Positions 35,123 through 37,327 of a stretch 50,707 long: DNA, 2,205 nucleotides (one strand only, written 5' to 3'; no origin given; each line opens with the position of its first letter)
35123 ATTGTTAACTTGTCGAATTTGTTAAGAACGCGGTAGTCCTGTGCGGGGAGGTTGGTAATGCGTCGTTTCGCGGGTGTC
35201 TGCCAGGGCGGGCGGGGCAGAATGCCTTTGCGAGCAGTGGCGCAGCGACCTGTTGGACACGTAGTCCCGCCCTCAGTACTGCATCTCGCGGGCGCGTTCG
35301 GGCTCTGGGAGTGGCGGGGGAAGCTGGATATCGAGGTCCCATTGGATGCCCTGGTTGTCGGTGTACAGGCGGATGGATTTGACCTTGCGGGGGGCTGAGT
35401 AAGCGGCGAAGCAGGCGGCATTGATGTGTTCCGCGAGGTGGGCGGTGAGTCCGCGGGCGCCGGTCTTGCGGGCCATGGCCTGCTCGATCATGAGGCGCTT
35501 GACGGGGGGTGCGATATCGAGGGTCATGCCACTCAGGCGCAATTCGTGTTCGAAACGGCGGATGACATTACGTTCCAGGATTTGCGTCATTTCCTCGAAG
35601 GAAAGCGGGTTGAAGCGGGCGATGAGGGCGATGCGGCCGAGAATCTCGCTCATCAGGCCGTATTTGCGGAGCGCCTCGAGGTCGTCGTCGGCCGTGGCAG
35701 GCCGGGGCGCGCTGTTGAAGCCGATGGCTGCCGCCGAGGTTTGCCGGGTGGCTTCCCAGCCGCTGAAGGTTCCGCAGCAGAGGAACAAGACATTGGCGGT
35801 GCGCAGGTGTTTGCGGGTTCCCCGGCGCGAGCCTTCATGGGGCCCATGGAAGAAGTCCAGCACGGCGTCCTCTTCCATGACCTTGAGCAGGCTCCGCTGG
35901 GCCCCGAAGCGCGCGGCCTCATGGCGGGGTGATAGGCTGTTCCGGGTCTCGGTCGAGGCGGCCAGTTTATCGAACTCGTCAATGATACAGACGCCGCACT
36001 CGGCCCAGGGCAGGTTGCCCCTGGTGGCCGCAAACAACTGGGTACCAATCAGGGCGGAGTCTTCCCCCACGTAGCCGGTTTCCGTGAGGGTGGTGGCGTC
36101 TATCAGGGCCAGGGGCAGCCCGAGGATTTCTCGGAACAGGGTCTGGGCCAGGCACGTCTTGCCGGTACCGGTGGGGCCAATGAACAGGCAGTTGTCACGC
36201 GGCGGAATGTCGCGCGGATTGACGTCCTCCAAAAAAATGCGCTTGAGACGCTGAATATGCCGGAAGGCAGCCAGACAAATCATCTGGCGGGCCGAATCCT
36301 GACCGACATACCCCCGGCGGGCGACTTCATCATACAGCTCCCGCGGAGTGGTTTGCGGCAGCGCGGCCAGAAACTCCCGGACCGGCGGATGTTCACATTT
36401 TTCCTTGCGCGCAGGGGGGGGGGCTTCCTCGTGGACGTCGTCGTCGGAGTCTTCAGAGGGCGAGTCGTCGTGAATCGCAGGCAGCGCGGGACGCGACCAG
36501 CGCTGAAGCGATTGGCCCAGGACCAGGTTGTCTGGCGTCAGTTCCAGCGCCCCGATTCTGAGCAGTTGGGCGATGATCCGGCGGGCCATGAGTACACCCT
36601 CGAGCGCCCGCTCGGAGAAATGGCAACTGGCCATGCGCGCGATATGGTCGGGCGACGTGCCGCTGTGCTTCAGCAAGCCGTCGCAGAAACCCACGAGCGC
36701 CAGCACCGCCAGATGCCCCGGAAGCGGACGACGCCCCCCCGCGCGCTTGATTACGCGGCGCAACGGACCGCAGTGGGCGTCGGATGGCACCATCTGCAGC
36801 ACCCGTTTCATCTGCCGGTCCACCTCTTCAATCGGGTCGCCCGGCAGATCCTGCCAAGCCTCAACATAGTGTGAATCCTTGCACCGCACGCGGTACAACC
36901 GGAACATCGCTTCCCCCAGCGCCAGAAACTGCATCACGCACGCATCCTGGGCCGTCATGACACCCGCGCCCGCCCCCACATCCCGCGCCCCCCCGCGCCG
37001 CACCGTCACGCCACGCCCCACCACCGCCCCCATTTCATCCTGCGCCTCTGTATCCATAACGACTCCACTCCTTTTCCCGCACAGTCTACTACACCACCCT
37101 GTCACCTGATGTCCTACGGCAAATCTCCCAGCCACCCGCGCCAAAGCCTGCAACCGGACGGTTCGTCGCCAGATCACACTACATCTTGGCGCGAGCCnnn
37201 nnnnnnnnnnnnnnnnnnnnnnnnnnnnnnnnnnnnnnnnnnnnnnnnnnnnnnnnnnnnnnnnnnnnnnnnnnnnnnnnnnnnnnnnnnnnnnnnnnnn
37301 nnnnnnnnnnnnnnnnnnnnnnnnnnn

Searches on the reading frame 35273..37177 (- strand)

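Call 4: search_protein_families(library=pfam, proteins=[window:35273-37177:-], max_evalue=0.1)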
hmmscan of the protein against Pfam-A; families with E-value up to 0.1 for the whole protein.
window:35273-37177:- (634 aa): 10 families
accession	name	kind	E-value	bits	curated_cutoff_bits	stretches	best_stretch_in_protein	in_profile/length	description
PF07724.20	AAA_2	-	2.4e-11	44.4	27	1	329-517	5-164/166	AAA domain (Cdc48 subfamily)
PF00004.35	AAA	-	2.2e-10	41.5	21.2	1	331-436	2-94/131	ATPase family associated with various cellular activities (AAA)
PF10431.15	ClpB_D2-small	-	6.7e-06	26.5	21.9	1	525-587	1-62/81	C-terminal, D2-small domain, of ClpB protein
PF00493.29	MCM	-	0.00068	19.2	23.3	1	329-410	59-138/224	MCM P-loop domain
PF13401.12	AAA_22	-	0.0075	17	27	0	330-352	8-30/130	AAA domain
PF01078.27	Mg_chelatase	-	0.0091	15.8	20.3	0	329-348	24-43/207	Magnesium chelatase, subunit ChlI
PF12775.13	AAA_7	-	0.0097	15.9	25.8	1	327-350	33-56/181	P-loop containing dynein motor region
PF07728.20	AAA_5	-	0.013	16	22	1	330-415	2-86/139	AAA domain (dynein-related subfamily)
PF13191.12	AAA_16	-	0.075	14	32.6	0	328-351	25-48/167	AAA ATPase domain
PF01695.23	IstB_IS21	-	0.092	12.7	24.1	0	327-347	92-112/238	IstB-like ATP binding protein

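Call 10: search_protein_families(library=ncbifam, proteins=[window:35273-37177:-], max_evalue=0.1)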
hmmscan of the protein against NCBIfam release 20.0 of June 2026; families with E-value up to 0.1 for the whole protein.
window:35273-37177:- (634 aa): 24 families
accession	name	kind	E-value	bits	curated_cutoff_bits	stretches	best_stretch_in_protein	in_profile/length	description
NF003745.1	PRK05342.1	equivalog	8.2e-53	179.7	359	1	276-595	60-386/418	ATP-dependent Clp protease ATP-binding subunit ClpX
TIGR00382.1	clpX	equivalog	7e-51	173.5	370.75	1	259-588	52-385/414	ATP-dependent protease ATP-binding subunit ClpX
TIGR00390.1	hslU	equivalog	1.2e-15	57.4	362.45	1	277-374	2-93/441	ATP-dependent protease ATPase subunit HslU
TIGR02639.1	ClpA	equivalog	1.1e-10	40.4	993.15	2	477-587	608-713/734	ATP-dependent Clp protease ATP-binding subunit ClpA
TIGR03346.1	chaperone_ClpB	equivalog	1.6e-05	23.5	1232.1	1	288-350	565-618/853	ATP-dependent chaperone ClpB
TIGR01242.2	TIGR01242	subfamily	0.00051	19.1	500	1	324-412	145-226/362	proteasome-activating nucleotidase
NF003069.1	PRK03992.1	subfamily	0.0011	18.2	500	1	325-420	163-250/379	proteasome-activating nucleotidase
TIGR03345.1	VI_ClpV1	equivalog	0.0026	16.1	884.95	1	491-587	734-829/852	type VI secretion system ATPase TssH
NF038214.1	IS21_help_AAA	equivalog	0.0079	15.9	200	1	327-351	90-114/232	IS21-like element helper ATPase IstB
NF042959.1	IteA_antiphage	equivalog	0.012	14.8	510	1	329-411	127-201/367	anti-phage ATPase IteA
NF001679.0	PRK00440.1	equivalog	0.012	14.7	303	1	329-353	41-65/322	replication factor C small subunit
NF005304.0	PRK06835.1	equivalog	0.018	14.2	215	1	326-352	183-208/330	ATP-binding protein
NF005098.0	PRK06526.1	subfamily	0.024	14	296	1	267-347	47-129/266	transposase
NF047747.1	PrtsmActNtasePan2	equivalog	0.032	13.5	700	1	324-416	182-266/397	proteasome-activating nucleotidase Pan2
TIGR01243.1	CDC48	subfamily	0.034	12.5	802.65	1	324-408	209-286/733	CDC48 family AAA ATPase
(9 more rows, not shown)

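Call 11: search_protein_families(library=padloc, proteins=[window:35273-37177:-], max_evalue=0.1)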
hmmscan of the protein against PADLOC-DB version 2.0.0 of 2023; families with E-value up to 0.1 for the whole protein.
window:35273-37177:- (634 aa): 7 families
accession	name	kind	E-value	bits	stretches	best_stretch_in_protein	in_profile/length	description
PDLC04232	IetA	-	3.7e-06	24.6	1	324-406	113-187/330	-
PDLC02195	IetA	-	9e-05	19.9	1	318-407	128-209/395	-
PDLC04140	mad8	-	0.00016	19.3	1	323-354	23-54/314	mads_8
PDLC00914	TRIP13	-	0.00084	16.9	1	331-413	75-163/302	TRIP13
PDLC02196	IetA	-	0.0014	16.1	1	322-408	117-195/374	-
PDLC04231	IetA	-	0.0021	15.9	1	325-406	115-188/262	-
PDLC03838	DolB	-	0.039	11.2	0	331-347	170-186/375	-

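Call 12: search_protein_families(library=phrogs, proteins=[window:35273-37177:-], max_evalue=0.1)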
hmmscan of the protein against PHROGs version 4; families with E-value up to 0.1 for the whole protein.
window:35273-37177:- (634 aa): 11 families
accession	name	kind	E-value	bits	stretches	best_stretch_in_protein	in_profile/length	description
phrog_4339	-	unknown function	8.6e-39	135.1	2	291-385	19-108/552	-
phrog_5534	-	unknown function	7e-14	52.7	2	329-486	29-169/273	-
phrog_4871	-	other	6.2e-11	42.4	2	505-587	644-726/764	ATP-dependent protease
phrog_3757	-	unknown function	1.2e-08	35.8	1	322-436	121-222/367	-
phrog_168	-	DNA, RNA and nucleotide metabolism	9.8e-05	23.2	1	328-408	43-115/314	clamp loader of DNA polymerase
phrog_9172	-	unknown function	0.00023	21.1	1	326-410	106-183/509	-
phrog_2666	-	head and packaging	0.00067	19.4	1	311-349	305-343/555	terminase large subunit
phrog_10401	-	other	0.0059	16.4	1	330-405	463-530/667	ATPase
phrog_7485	-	unknown function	0.0062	16.5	1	320-413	220-296/430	-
phrog_7998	-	unknown function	0.018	15.3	1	327-371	40-87/339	-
phrog_8638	-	unknown function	0.028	14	1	323-374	301-350/568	-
